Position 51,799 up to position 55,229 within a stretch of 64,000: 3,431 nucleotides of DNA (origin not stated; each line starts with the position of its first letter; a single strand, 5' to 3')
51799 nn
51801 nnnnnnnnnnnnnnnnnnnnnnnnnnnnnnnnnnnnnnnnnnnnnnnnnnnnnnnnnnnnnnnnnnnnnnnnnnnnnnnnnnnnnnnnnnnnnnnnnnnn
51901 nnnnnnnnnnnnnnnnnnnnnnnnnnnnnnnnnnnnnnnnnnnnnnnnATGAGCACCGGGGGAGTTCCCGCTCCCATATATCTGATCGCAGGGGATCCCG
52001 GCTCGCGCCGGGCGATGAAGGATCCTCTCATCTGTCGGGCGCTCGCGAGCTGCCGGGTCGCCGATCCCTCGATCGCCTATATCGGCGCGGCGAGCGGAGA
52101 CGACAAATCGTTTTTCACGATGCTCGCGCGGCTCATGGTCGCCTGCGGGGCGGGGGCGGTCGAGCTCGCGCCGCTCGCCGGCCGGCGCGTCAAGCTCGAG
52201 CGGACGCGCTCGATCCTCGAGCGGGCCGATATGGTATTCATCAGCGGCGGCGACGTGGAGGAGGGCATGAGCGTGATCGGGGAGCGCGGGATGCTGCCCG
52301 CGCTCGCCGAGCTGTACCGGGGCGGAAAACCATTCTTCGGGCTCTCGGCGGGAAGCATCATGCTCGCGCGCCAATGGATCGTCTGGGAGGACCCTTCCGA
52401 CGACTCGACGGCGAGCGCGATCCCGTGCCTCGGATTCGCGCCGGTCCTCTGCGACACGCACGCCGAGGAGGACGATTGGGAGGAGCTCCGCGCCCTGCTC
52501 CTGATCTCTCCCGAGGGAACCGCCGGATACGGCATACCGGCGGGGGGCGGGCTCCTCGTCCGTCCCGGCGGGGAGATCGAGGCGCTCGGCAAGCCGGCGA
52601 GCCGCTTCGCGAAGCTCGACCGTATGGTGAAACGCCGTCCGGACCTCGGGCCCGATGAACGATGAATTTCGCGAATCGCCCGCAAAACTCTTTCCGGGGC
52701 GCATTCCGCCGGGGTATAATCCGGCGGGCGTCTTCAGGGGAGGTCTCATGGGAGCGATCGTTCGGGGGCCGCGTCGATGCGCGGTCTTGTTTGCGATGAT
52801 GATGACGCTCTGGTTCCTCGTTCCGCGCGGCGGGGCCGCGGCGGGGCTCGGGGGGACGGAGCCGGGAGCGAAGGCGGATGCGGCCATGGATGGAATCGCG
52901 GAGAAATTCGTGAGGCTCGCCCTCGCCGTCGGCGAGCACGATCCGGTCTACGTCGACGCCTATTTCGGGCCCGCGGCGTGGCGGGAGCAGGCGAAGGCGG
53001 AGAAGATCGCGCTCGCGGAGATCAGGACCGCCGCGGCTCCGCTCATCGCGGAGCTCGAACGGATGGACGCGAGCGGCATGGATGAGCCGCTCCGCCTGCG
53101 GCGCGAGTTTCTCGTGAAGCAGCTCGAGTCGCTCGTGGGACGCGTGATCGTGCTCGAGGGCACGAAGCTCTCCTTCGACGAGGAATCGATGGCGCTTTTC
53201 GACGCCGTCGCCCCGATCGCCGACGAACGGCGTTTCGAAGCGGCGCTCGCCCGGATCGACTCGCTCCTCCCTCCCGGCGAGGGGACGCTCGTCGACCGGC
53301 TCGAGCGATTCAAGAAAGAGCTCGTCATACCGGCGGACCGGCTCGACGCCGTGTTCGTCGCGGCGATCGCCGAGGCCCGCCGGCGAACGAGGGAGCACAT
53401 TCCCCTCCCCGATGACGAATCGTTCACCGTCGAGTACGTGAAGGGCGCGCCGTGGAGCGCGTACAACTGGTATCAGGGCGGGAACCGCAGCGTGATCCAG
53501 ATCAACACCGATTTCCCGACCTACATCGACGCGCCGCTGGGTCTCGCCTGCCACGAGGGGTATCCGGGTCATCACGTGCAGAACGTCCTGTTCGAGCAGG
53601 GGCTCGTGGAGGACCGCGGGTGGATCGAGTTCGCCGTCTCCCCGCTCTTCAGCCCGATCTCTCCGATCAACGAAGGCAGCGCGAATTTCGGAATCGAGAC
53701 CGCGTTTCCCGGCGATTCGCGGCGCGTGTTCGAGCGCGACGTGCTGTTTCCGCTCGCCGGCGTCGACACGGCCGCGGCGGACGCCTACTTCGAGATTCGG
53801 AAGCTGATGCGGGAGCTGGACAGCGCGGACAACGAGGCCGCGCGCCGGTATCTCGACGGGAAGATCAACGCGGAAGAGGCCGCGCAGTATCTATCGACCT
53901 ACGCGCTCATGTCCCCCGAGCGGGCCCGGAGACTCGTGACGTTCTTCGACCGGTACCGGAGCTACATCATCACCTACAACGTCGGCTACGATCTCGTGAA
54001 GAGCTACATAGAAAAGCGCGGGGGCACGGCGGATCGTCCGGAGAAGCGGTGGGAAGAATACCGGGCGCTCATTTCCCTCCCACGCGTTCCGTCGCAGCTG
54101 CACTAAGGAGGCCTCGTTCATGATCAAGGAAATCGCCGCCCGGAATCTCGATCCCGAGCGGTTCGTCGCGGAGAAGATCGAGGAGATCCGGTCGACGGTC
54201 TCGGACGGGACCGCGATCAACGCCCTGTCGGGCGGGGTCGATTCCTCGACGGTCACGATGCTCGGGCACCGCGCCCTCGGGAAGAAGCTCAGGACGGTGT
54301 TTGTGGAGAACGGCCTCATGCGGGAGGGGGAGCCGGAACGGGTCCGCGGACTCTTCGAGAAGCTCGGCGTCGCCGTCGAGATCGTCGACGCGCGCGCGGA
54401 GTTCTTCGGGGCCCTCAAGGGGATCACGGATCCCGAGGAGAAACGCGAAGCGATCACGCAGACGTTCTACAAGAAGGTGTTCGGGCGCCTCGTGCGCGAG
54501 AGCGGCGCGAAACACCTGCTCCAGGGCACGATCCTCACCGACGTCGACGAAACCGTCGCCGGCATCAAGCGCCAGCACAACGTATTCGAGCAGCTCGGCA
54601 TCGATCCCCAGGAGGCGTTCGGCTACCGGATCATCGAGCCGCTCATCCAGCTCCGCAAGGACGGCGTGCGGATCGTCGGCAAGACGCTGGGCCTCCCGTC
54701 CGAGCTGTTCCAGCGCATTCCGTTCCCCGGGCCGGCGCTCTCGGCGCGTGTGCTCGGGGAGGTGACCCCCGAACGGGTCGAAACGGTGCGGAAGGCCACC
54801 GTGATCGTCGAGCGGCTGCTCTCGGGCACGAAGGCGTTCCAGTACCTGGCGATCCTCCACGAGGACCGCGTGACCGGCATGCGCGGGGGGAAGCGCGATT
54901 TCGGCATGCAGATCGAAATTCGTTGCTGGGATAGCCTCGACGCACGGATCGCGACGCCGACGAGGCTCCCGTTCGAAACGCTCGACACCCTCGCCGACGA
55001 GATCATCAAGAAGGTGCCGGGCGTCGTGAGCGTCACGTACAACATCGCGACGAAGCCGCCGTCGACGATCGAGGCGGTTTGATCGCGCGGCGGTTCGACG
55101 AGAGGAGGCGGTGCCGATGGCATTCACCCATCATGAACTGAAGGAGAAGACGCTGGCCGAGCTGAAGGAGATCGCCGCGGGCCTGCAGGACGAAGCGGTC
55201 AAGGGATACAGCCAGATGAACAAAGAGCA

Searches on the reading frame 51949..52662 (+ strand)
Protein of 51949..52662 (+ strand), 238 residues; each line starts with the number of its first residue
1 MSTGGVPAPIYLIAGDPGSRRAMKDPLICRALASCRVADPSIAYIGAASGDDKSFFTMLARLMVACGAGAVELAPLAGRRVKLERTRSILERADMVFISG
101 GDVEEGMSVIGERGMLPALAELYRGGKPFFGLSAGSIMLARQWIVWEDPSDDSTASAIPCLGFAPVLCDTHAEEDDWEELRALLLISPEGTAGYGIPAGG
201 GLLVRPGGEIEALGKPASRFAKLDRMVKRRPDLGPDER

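Call 12: search_protein_families(library=pfam, proteins=[window:51949-52662:+], max_evalue=0.05)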
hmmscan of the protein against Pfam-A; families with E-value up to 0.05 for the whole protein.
window:51949-52662:+ (238 aa): 3 families
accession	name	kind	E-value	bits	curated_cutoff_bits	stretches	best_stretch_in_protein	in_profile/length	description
PF03575.23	Peptidase_S51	-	5.3e-13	49.6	23.9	1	38-205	29-199/206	Peptidase family S51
PF07685.20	GATase_3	-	0.0023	18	27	1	86-165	33-112/196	CobB/CobQ-like glutamine amidotransferase domain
PF01174.25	SNO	-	0.012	16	27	1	85-142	26-84/188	SNO glutamine amidotransferase family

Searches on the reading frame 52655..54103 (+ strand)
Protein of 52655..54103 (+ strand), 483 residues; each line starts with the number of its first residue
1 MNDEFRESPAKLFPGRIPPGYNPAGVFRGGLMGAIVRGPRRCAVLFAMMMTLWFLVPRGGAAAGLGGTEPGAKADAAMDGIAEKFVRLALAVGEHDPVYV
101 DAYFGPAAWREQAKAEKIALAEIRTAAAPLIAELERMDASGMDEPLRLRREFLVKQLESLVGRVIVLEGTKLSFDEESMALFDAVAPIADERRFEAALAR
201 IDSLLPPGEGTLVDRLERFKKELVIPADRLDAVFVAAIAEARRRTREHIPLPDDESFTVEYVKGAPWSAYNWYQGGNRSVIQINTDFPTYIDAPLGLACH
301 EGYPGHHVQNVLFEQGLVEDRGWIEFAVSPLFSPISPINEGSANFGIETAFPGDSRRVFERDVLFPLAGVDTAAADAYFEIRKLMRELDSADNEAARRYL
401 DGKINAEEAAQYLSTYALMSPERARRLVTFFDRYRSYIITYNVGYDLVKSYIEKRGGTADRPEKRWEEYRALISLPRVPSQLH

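Call 12: search_protein_families(library=pfam, proteins=[window:52655-54103:+], max_evalue=0.05)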
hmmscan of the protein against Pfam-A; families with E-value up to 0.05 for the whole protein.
window:52655-54103:+ (483 aa): 1 family
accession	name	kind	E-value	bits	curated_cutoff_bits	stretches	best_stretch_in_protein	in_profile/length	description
PF05960.17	DUF885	-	0.0025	18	32.4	1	296-315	363-382/532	Bacterial protein of unknown function (DUF885)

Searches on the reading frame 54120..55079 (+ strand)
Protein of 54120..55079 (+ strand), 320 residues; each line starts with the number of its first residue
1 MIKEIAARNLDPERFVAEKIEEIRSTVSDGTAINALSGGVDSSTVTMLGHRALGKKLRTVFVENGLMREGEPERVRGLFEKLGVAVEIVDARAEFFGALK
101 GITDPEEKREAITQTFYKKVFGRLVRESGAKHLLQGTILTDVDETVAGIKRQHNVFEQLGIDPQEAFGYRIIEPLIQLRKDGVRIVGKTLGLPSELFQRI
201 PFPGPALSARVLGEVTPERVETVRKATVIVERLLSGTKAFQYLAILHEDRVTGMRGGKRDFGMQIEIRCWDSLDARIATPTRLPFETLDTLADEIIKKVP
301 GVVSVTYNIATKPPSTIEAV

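Call 12: search_protein_families(library=pfam, proteins=[window:54120-55079:+], max_evalue=0.05)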
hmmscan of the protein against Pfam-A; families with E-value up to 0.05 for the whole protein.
window:54120-55079:+ (320 aa): 5 families
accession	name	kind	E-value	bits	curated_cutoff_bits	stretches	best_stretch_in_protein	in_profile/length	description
PF00958.27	GMP_synt_C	-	5.6e-18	65.2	27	1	238-318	11-91/92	GMP synthase C terminal domain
PF02540.23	NAD_synthase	-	4.1e-06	26.5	21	1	31-91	20-81/242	NAD synthase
PF06508.19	QueC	-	3.3e-05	23.9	22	1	32-92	2-61/210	Queuosine biosynthesis protein QueC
PF01171.26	ATP_bind_3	-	4.3e-05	23.7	27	1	34-183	4-152/182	PP-loop family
PF00733.27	Asn_synthase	-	9.4e-05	22.7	21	1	27-136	15-125/354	Asparagine synthase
